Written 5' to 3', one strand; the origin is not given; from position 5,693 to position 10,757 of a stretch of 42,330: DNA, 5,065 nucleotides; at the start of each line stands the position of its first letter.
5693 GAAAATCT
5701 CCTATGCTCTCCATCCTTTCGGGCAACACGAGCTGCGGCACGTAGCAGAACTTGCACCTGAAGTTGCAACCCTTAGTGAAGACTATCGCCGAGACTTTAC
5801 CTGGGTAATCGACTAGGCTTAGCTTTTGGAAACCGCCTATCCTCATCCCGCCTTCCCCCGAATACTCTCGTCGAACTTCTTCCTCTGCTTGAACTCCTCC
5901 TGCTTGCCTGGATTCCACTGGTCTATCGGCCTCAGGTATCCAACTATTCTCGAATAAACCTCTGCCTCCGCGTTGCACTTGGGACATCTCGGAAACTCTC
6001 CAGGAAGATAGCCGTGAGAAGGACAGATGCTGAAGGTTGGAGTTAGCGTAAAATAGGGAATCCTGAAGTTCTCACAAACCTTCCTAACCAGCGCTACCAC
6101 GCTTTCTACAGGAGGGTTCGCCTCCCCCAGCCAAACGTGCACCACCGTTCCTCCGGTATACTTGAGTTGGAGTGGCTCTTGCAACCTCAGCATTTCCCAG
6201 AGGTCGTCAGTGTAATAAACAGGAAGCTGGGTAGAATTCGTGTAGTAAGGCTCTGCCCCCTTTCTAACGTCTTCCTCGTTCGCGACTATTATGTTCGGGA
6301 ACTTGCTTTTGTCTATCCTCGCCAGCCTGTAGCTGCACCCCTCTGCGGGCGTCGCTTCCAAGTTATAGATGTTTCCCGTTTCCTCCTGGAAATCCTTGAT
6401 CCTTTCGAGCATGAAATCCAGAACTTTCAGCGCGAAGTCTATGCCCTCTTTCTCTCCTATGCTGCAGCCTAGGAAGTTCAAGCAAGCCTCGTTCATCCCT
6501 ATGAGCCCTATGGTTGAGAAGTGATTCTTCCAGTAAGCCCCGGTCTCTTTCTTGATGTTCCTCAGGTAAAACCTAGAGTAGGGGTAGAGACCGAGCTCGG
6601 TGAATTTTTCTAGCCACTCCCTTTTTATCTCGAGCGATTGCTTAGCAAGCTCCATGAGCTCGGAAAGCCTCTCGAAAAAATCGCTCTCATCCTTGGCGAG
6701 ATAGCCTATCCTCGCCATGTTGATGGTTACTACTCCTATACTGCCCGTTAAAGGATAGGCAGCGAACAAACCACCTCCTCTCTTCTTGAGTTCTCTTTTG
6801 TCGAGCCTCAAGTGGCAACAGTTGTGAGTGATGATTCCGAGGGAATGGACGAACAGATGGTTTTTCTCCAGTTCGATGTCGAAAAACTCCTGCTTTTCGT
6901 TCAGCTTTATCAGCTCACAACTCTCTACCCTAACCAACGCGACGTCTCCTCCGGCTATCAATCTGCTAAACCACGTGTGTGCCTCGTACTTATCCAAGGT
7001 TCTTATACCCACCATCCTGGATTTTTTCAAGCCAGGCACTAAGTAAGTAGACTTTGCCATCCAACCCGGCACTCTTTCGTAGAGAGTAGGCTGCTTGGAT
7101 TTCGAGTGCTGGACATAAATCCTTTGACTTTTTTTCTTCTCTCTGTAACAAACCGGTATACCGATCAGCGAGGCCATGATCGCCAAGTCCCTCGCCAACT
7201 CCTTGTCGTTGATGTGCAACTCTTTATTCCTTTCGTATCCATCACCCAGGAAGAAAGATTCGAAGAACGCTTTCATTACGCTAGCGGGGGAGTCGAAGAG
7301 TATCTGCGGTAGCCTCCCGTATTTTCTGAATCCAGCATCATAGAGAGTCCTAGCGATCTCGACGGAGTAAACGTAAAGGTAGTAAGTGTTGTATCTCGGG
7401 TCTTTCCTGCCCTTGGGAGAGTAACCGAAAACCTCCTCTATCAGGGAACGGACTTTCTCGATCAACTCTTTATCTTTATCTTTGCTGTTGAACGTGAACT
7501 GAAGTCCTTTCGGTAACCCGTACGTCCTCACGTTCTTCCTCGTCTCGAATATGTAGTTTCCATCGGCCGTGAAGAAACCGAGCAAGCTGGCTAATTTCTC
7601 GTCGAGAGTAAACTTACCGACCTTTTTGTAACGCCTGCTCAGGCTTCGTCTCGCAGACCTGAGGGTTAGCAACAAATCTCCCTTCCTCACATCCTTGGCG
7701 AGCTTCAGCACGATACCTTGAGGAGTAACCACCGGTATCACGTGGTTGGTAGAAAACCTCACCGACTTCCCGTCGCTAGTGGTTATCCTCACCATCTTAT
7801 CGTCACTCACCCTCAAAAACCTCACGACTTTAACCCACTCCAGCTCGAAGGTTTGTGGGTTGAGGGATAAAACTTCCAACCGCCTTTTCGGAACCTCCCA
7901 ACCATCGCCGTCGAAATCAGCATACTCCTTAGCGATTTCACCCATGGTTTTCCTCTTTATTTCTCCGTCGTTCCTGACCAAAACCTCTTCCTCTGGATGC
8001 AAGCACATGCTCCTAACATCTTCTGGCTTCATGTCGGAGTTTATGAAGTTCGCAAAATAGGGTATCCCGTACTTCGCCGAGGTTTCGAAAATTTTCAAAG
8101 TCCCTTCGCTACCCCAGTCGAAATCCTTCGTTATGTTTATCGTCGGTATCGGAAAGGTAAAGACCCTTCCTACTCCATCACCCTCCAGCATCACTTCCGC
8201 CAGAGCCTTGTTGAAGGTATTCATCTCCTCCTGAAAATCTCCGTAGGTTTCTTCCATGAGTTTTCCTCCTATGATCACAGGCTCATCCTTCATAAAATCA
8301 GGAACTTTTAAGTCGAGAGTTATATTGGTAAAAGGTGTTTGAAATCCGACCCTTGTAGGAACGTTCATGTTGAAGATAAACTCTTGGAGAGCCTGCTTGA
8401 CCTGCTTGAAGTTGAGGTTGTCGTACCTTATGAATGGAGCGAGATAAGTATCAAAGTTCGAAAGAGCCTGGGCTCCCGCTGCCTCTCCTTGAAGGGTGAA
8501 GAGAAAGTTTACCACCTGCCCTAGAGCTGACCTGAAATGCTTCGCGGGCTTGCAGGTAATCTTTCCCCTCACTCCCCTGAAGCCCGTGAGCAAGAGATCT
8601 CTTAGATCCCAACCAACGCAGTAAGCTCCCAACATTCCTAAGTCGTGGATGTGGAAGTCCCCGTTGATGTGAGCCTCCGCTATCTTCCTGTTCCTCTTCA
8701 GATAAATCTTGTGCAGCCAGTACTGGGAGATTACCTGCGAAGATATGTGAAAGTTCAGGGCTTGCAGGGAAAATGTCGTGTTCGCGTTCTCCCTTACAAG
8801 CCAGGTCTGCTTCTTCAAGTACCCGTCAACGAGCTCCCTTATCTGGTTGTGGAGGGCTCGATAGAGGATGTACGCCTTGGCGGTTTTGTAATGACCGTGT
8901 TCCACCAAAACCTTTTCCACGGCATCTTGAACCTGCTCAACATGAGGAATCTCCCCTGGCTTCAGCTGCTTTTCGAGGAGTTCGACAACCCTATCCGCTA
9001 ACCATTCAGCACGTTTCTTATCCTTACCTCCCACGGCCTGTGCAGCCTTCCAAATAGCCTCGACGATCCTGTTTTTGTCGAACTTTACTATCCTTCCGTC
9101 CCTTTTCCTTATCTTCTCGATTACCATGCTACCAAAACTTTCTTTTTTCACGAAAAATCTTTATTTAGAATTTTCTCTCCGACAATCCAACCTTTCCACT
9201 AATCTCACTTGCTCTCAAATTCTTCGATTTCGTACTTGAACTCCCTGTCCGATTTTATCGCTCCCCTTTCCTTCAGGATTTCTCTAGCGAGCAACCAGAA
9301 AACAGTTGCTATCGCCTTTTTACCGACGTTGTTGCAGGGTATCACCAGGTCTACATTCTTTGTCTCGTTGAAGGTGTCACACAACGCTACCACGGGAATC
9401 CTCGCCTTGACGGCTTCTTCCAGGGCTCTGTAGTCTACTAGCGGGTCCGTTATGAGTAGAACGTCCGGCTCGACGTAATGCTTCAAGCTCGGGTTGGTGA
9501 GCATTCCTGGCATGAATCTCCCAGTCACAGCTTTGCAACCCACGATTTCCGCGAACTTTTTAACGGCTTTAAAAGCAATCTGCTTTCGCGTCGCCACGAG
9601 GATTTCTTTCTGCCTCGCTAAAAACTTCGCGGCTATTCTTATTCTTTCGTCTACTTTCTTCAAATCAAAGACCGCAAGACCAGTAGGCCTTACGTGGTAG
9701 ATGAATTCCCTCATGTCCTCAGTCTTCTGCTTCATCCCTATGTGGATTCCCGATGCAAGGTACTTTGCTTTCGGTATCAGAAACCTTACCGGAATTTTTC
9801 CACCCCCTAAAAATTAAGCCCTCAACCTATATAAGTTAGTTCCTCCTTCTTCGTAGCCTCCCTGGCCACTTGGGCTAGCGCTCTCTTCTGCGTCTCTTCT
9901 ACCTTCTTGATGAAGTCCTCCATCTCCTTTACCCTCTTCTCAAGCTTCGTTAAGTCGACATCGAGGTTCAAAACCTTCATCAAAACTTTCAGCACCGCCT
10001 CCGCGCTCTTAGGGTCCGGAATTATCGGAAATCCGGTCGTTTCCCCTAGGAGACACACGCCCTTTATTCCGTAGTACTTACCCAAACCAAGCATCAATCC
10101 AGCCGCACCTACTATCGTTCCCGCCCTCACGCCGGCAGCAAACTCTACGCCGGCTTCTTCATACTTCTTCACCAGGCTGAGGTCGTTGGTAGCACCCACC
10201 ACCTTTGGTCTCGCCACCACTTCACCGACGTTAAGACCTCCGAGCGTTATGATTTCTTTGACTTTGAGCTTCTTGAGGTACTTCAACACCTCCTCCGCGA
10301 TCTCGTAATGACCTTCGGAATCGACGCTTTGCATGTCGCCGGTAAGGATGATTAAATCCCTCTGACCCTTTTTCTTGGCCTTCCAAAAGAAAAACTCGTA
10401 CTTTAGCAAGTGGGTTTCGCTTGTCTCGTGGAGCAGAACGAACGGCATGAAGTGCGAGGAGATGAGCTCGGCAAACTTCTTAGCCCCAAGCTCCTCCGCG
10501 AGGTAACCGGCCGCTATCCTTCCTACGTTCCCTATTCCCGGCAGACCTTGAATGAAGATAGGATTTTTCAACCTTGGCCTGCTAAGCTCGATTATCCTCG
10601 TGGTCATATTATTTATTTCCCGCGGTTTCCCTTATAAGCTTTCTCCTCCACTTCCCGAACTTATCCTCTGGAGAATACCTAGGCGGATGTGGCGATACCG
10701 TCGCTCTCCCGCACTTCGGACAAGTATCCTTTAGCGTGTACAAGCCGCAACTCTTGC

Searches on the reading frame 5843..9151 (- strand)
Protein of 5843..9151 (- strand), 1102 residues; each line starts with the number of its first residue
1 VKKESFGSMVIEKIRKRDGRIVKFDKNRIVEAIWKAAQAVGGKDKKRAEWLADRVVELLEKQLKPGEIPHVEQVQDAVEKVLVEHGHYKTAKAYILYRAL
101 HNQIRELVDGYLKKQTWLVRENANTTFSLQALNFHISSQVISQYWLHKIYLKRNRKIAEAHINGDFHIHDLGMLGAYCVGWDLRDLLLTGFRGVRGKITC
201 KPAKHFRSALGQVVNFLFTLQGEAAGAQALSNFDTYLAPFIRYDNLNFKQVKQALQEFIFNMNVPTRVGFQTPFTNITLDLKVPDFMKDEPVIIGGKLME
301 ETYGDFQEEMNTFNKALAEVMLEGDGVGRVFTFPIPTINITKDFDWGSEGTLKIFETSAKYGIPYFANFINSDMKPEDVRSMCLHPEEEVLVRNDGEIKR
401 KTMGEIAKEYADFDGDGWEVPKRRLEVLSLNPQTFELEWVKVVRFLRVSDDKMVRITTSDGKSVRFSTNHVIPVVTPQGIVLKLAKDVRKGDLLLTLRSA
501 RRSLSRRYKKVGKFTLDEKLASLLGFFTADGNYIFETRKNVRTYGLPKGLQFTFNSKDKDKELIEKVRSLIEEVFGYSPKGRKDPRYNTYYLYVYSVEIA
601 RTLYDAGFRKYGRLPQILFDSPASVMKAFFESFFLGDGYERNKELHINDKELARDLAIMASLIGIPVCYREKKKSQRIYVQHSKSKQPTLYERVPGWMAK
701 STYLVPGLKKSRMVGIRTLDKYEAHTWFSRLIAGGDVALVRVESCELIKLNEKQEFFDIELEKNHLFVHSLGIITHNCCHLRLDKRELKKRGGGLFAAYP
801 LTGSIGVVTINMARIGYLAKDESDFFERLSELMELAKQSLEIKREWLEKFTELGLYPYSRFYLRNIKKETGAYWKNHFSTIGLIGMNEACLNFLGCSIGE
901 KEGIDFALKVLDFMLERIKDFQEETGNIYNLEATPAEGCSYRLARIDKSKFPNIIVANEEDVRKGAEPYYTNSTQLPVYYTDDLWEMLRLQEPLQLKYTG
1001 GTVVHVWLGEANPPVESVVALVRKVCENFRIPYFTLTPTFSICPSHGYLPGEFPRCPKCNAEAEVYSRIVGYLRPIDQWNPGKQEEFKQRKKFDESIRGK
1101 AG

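Call 8: search_protein_families(library=pfam, proteins=[window:5843-9151:-], max_evalue=0.001)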
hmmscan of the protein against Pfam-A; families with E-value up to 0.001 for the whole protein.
window:5843-9151:- (1102 aa): 4 families
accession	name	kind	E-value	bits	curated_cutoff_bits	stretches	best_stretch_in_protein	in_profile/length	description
PF13597.11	NRDD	-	6.1e-188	626.4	26.2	2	772-1093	258-562/562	Anaerobic ribonucleoside-triphosphate reductase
PF03477.21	ATP-cone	-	2.2e-24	86.2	25.8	1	13-102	2-87/88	ATP cone domain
PF14890.11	Intein_splicing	-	1.8e-15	57.5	35.8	1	395-777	5-155/155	Intein splicing domain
PF14528.11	LAGLIDADG_3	-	1.7e-08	35.1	22.5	0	518-603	2-77/82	LAGLIDADG-like domain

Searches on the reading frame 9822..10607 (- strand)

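Call 8: search_protein_families(library=pfam, proteins=[window:9822-10607:-], max_evalue=0.001)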
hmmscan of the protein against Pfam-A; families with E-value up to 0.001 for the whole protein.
window:9822-10607:- (261 aa): 1 family
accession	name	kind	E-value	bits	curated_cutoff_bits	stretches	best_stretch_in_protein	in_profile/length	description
PF09754.15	PAC2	-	1.3e-47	162.9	25.8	1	18-236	1-214/215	PAC2 family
